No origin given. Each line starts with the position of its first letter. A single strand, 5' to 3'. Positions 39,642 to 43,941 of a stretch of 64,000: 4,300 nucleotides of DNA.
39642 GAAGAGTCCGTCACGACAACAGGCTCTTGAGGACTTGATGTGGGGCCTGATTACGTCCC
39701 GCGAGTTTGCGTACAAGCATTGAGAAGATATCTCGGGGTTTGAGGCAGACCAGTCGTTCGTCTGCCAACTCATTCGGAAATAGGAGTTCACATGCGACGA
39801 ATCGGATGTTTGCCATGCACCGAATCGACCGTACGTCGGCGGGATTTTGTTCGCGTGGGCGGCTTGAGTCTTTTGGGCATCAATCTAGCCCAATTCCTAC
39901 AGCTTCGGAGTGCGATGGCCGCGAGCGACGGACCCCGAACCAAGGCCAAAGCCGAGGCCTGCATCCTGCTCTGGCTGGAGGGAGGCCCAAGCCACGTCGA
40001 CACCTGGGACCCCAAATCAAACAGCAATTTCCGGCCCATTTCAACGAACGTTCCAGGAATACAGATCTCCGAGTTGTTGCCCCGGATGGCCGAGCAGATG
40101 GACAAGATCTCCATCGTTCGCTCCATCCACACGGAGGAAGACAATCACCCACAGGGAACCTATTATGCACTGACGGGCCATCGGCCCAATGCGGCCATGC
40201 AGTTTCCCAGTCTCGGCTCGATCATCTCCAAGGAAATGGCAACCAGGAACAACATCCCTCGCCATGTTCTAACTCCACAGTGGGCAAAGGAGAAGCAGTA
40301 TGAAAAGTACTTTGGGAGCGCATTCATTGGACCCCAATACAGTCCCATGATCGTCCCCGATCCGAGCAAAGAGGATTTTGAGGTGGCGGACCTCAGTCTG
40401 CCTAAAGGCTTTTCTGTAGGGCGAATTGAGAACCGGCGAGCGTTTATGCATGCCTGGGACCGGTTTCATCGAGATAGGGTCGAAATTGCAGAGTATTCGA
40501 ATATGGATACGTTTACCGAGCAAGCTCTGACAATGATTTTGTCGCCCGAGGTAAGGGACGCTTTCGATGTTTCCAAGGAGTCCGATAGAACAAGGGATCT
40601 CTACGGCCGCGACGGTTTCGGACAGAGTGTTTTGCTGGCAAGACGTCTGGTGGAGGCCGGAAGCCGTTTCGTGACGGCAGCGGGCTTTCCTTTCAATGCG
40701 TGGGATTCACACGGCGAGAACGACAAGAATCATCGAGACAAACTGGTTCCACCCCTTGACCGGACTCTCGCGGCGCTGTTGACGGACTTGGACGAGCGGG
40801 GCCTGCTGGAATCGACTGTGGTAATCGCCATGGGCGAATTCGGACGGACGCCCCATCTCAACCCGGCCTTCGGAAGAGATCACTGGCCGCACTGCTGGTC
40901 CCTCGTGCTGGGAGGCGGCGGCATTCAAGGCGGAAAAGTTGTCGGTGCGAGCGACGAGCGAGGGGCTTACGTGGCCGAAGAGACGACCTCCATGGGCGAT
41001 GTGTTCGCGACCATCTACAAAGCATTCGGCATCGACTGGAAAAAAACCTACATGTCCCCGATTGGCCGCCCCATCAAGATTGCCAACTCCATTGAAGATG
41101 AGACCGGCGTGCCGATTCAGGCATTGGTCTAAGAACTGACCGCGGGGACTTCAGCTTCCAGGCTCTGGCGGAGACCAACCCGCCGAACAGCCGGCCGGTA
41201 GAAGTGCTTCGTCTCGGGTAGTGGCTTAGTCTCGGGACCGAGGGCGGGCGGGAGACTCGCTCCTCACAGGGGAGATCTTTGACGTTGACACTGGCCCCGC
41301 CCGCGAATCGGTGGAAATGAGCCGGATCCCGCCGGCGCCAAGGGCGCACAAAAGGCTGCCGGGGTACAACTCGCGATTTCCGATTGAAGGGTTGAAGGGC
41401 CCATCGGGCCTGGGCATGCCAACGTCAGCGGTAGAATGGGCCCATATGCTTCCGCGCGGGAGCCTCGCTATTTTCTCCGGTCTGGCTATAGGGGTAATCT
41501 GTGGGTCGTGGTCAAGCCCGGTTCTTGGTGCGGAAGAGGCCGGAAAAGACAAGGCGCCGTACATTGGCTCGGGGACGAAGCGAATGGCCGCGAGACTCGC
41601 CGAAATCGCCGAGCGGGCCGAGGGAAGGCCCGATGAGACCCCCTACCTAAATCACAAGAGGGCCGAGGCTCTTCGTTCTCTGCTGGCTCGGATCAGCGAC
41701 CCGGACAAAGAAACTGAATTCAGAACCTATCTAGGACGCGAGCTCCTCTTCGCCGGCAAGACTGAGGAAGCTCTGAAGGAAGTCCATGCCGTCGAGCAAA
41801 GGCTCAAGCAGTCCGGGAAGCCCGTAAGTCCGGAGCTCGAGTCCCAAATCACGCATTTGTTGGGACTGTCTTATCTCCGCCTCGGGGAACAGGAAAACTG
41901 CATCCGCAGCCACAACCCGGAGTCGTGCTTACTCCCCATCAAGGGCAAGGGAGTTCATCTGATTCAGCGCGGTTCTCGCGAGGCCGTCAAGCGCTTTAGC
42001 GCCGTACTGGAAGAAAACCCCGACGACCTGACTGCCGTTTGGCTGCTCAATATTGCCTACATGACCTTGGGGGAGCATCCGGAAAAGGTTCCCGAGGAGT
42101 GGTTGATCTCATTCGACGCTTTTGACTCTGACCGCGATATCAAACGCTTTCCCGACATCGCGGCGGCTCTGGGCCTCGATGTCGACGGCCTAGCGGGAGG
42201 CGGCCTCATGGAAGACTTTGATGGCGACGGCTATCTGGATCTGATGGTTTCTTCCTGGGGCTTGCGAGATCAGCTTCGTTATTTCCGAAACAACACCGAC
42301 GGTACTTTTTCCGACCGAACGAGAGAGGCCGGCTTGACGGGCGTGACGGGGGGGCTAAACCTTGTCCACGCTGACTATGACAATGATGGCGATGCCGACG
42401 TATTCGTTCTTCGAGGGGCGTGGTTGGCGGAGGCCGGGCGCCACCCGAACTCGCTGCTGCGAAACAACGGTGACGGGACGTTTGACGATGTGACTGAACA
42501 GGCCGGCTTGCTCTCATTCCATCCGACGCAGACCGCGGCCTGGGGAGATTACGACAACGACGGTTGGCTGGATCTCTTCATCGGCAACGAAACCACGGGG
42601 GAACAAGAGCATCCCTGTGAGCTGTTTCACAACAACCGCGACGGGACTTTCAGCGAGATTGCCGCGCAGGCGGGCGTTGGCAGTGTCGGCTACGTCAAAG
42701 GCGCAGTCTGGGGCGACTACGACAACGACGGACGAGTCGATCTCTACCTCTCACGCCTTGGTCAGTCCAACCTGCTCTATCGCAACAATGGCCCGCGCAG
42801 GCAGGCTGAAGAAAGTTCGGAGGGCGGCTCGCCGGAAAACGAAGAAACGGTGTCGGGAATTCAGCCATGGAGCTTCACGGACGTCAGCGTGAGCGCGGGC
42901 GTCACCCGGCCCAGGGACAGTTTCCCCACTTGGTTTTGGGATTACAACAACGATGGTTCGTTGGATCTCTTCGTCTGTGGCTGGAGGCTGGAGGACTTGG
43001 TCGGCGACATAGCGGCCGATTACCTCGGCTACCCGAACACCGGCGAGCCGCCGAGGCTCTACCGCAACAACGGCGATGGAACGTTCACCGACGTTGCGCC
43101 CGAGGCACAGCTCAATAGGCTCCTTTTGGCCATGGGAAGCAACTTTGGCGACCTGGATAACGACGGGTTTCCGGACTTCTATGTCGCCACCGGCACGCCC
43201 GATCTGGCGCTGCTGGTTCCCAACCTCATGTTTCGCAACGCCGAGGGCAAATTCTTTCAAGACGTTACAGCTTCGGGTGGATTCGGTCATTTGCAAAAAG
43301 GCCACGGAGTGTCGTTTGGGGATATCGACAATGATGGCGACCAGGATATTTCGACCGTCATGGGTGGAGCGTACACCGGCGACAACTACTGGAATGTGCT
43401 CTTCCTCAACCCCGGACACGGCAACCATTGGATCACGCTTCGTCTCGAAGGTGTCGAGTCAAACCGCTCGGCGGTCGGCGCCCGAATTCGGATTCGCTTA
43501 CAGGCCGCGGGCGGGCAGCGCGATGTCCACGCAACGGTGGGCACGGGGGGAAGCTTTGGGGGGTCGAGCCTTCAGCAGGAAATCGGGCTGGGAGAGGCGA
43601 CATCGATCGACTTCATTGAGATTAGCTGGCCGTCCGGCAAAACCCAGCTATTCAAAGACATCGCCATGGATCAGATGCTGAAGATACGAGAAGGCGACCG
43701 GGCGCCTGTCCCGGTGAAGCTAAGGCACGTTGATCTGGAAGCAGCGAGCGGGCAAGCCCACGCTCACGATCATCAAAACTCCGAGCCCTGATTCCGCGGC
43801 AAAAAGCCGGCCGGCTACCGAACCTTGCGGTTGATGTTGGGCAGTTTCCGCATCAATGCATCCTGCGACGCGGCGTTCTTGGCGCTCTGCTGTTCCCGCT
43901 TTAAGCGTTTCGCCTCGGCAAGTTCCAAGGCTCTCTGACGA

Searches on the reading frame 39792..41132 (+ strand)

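Call 63: search_protein_families(library=pfam, proteins=[window:39792-41132:+], max_evalue=0.00001)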
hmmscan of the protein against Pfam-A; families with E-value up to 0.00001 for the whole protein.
window:39792-41132:+ (446 aa): 1 family
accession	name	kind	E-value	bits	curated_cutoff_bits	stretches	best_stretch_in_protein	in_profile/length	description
PF07394.17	DUF1501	-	4.8e-103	345.8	27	1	54-432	1-381/390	Protein of unknown function (DUF1501)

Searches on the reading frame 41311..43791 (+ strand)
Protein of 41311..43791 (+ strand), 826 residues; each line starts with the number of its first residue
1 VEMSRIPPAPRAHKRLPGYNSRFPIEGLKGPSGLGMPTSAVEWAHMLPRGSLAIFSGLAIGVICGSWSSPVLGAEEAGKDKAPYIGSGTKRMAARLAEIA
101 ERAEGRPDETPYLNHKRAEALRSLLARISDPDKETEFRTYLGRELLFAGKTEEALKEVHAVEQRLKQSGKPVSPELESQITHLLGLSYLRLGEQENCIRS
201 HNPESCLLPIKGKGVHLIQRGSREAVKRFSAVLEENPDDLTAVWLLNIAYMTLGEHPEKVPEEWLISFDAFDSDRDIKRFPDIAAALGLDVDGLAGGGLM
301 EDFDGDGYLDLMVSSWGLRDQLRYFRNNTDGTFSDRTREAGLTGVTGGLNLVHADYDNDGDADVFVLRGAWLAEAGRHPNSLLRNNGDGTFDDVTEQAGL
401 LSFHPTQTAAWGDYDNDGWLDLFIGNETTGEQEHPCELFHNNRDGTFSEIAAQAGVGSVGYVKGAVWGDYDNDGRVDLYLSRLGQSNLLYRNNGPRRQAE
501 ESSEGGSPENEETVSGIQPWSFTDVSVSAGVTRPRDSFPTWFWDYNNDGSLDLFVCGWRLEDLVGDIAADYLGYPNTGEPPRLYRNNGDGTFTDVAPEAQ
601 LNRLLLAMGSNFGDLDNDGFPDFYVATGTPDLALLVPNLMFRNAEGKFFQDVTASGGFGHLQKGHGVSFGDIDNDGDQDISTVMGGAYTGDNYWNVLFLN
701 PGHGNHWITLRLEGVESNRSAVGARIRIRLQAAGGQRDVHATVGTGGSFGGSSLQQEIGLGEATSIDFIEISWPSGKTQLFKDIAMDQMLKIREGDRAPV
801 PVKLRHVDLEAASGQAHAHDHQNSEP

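Call 64: search_protein_families(library=pfam, proteins=[window:41311-43791:+], max_evalue=0.00001)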
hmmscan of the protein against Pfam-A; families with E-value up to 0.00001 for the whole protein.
window:41311-43791:+ (826 aa): 3 families
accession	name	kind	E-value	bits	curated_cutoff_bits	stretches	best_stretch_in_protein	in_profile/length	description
PF13517.12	FG-GAP_3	-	8.8e-45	151.6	26.9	4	302-366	1-61/61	FG-GAP-like repeat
PF07593.17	UnbV_ASPIC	-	5.4e-14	52.3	23.4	1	721-790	1-67/68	ASPIC and UnbV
PF01839.29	FG-GAP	-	2e-06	28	22.1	0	408-426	4-22/37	FG-GAP repeat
